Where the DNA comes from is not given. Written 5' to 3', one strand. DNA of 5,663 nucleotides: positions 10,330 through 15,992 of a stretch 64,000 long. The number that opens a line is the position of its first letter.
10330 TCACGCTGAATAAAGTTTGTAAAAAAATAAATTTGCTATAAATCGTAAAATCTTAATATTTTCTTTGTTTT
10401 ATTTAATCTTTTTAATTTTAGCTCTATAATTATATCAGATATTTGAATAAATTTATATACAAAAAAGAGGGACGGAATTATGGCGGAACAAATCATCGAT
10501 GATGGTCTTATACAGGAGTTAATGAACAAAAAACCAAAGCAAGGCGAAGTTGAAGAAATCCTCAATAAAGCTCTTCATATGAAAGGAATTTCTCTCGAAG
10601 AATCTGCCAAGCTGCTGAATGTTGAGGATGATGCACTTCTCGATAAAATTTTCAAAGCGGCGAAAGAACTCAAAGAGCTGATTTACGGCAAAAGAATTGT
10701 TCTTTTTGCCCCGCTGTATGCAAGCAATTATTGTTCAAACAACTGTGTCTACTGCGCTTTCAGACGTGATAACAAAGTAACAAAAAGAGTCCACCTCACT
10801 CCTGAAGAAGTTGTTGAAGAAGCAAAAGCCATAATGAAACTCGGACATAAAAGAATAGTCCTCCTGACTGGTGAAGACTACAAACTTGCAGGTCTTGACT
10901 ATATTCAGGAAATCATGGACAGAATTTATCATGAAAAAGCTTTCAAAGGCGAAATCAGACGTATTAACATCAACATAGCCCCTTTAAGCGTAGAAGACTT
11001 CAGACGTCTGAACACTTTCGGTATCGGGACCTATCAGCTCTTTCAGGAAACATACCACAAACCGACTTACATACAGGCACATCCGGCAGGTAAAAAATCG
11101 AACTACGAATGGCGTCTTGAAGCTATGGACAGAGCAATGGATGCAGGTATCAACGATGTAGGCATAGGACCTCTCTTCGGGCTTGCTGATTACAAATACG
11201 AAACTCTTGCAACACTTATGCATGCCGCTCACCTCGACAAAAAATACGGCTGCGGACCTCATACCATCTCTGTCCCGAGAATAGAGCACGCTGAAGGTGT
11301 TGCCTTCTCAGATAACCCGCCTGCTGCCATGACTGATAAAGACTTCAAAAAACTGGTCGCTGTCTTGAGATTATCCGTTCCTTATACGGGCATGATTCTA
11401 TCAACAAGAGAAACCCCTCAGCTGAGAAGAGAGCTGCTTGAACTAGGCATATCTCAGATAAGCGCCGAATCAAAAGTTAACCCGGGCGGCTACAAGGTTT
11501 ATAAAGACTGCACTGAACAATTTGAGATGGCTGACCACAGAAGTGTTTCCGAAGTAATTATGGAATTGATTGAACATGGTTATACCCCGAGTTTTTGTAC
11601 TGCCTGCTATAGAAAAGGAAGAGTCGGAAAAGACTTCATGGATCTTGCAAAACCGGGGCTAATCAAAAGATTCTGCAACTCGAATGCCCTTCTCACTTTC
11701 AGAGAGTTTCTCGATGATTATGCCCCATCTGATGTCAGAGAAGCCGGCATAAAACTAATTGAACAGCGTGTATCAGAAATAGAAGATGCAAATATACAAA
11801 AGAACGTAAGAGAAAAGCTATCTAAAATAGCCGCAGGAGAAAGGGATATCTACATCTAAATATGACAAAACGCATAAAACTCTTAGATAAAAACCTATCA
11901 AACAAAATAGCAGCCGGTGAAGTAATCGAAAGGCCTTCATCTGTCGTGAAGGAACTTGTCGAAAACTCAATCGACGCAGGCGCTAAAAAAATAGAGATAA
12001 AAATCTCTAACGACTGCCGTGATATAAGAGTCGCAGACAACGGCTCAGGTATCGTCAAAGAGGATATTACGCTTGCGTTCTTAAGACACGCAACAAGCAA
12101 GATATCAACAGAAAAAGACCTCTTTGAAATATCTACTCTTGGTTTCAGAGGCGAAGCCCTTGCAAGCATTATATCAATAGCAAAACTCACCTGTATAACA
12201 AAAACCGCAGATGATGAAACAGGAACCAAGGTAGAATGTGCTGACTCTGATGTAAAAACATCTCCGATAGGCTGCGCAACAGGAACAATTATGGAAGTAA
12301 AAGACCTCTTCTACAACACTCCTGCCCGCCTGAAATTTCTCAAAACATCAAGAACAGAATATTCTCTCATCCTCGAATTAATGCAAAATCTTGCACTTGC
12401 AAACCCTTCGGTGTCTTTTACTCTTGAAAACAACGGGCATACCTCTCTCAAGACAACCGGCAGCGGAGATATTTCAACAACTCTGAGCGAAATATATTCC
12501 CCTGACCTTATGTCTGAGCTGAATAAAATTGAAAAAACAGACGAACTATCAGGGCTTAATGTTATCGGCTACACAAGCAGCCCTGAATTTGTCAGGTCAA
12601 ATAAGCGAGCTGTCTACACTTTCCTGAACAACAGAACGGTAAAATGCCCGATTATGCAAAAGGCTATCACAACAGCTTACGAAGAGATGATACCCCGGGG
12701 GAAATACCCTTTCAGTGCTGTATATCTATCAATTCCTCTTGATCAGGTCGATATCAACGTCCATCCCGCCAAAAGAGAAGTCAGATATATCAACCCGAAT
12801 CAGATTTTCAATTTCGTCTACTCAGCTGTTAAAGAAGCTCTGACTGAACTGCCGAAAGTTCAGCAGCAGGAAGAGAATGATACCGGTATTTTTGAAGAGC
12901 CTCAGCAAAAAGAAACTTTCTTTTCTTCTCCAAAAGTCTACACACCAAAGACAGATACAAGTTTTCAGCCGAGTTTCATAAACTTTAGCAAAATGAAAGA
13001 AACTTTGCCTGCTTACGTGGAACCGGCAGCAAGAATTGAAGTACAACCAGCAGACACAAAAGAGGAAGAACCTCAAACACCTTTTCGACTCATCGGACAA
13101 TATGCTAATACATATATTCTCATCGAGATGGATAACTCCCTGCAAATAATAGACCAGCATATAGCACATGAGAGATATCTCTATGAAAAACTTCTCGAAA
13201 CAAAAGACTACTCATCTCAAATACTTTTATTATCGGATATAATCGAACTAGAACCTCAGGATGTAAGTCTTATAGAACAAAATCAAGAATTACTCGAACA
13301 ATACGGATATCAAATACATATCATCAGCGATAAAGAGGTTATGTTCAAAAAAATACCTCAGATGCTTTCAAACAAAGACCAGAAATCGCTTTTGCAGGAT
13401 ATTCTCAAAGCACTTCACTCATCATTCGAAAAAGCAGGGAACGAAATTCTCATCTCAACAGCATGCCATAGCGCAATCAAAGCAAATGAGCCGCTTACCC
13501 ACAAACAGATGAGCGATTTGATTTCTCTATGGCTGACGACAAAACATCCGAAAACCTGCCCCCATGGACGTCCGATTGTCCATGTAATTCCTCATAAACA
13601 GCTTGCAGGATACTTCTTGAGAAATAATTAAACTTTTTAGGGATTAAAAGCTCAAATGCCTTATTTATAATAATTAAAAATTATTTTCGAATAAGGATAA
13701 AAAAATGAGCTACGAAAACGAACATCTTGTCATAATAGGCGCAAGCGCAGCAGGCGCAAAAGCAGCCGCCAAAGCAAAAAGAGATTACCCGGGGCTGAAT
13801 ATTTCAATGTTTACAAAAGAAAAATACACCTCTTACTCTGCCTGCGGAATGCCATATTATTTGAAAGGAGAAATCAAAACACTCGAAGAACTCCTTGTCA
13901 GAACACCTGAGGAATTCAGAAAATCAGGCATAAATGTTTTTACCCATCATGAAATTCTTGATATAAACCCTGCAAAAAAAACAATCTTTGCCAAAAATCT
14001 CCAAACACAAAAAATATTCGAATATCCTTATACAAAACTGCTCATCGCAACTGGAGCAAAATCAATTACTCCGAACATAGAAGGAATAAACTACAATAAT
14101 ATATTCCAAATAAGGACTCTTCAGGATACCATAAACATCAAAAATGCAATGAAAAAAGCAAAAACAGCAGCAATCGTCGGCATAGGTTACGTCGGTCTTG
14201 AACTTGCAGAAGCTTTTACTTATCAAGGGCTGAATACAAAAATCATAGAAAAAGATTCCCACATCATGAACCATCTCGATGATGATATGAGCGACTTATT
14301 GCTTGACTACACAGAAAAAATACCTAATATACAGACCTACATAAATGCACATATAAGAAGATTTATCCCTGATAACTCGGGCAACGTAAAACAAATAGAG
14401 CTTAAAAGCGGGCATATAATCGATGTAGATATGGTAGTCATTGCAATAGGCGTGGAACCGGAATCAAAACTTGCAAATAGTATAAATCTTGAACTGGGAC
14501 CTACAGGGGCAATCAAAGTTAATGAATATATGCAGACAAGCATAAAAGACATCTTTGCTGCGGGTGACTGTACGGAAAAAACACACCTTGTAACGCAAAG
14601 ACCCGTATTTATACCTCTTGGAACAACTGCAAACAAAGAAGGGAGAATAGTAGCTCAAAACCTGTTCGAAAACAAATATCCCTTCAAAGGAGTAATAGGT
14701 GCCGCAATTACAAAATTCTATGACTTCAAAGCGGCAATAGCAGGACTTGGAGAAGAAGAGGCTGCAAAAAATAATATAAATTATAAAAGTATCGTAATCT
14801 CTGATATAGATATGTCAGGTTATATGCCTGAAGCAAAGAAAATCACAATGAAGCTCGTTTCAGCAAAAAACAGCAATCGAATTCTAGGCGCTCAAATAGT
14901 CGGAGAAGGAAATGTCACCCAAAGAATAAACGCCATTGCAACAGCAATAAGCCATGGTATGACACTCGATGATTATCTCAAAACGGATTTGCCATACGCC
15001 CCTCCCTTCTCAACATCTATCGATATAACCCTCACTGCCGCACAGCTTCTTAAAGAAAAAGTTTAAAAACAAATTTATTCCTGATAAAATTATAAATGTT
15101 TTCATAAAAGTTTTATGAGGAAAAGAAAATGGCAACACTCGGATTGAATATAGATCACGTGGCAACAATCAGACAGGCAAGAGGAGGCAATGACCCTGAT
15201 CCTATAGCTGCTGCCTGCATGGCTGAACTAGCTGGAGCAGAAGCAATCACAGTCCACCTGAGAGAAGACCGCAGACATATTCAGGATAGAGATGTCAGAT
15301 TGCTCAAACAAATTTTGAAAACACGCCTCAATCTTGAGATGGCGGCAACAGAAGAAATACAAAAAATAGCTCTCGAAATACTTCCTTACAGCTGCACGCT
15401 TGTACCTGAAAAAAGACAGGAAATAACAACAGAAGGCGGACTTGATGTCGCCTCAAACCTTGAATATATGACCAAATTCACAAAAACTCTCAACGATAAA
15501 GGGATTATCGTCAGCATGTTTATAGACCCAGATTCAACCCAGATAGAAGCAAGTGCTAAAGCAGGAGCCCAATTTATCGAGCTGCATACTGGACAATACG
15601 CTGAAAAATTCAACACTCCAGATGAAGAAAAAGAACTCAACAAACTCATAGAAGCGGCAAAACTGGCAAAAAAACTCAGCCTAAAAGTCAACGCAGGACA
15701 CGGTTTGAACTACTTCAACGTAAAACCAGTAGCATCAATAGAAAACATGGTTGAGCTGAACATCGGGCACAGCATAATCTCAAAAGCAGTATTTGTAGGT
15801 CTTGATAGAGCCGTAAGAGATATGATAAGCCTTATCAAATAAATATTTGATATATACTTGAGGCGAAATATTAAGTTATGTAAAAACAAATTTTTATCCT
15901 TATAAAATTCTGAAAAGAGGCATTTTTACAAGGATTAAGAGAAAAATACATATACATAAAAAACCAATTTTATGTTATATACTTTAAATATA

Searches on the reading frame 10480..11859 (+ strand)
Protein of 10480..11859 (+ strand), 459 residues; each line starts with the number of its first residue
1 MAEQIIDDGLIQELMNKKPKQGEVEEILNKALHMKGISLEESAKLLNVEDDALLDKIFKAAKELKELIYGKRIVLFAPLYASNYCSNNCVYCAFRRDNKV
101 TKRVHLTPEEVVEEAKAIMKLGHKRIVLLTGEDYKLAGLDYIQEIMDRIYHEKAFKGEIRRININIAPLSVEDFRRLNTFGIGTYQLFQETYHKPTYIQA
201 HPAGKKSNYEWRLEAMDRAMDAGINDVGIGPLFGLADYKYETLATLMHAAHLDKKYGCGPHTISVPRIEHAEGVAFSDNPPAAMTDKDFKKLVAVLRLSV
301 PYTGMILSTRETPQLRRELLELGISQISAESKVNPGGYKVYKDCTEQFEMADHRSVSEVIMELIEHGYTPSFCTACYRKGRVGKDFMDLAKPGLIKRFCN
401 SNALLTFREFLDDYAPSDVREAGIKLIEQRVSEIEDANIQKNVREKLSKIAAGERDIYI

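Call 19: search_protein_families(library=pfam, proteins=[window:10480-11859:+], max_evalue=0.001)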
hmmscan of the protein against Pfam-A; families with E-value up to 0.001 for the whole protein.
window:10480-11859:+ (459 aa): 2 families
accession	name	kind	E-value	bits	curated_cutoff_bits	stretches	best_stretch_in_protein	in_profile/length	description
PF06968.18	BATS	-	1.8e-18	66.9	22.2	1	264-369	1-88/88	Biotin and Thiamin Synthesis associated domain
PF04055.27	Radical_SAM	-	3.7e-18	66.7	29.5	1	82-235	4-151/166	Radical SAM superfamily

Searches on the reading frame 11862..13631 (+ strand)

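Call 19: search_protein_families(library=pfam, proteins=[window:11862-13631:+], max_evalue=0.001)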
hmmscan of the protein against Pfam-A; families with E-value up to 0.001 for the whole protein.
window:11862-13631:+ (589 aa): 4 families
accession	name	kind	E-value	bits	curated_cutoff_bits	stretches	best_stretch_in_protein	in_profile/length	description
PF01119.25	DNA_mis_repair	-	2.7e-31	108.1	26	1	210-327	3-118/119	DNA mismatch repair protein, C-terminal domain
PF08676.16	MutL_C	-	3e-31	108.5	25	1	411-545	1-142/142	MutL C terminal dimerisation domain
PF13589.12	HATPase_c_3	-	6.5e-15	55.8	25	1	26-126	4-105/137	Histidine kinase-, DNA gyrase B-, and HSP90-like ATPase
PF02518.31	HATPase_c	-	7.5e-08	33.2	26.4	1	23-79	4-64/111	Histidine kinase-, DNA gyrase B-, and HSP90-like ATPase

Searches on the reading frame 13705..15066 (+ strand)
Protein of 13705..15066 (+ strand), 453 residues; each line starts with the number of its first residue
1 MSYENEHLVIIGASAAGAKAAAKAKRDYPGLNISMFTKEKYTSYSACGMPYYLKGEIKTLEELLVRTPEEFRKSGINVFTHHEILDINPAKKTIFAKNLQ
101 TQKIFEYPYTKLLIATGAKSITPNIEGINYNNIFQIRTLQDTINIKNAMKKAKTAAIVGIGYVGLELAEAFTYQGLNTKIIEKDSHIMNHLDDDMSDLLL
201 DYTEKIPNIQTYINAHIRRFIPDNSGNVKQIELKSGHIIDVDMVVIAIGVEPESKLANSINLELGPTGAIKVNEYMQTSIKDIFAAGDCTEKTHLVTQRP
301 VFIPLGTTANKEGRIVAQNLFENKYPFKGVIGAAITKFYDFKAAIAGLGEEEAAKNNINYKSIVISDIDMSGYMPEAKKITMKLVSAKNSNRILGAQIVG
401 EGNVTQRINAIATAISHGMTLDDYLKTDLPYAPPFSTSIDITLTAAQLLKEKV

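Call 19: search_protein_families(library=pfam, proteins=[window:13705-15066:+], max_evalue=0.001)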
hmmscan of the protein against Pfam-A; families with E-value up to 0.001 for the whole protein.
window:13705-15066:+ (453 aa): 5 families
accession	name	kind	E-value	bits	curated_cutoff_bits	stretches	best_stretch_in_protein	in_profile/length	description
PF07992.20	Pyr_redox_2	-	2.1e-61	208.3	26.1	1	7-294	2-282/291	Pyridine nucleotide-disulphide oxidoreductase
PF02852.28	Pyr_redox_dim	-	7.8e-18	65.1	25.3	1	335-439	3-106/110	Pyridine nucleotide-disulphide oxidoreductase, dimerisation domain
PF00070.33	Pyr_redox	-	2.1e-15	57.4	22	1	155-235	2-81/82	Pyridine nucleotide-disulphide oxidoreductase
PF13738.12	Pyr_redox_3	-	2.9e-08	33.7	30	1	71-287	91-305/305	Pyridine nucleotide-disulphide oxidoreductase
PF03486.20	HI0933_like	-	1.4e-05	25.1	50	0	69-121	117-167/244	HI0933-like protein Rossmann domain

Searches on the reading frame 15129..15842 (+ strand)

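Call 19: search_protein_families(library=pfam, proteins=[window:15129-15842:+], max_evalue=0.001)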
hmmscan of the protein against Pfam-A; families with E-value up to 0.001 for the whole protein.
window:15129-15842:+ (237 aa): 1 family
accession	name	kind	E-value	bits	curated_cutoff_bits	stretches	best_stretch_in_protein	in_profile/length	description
PF03740.19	PdxJ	-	2.9e-102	341.2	24.5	1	4-236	2-234/234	Pyridoxal phosphate biosynthesis protein PdxJ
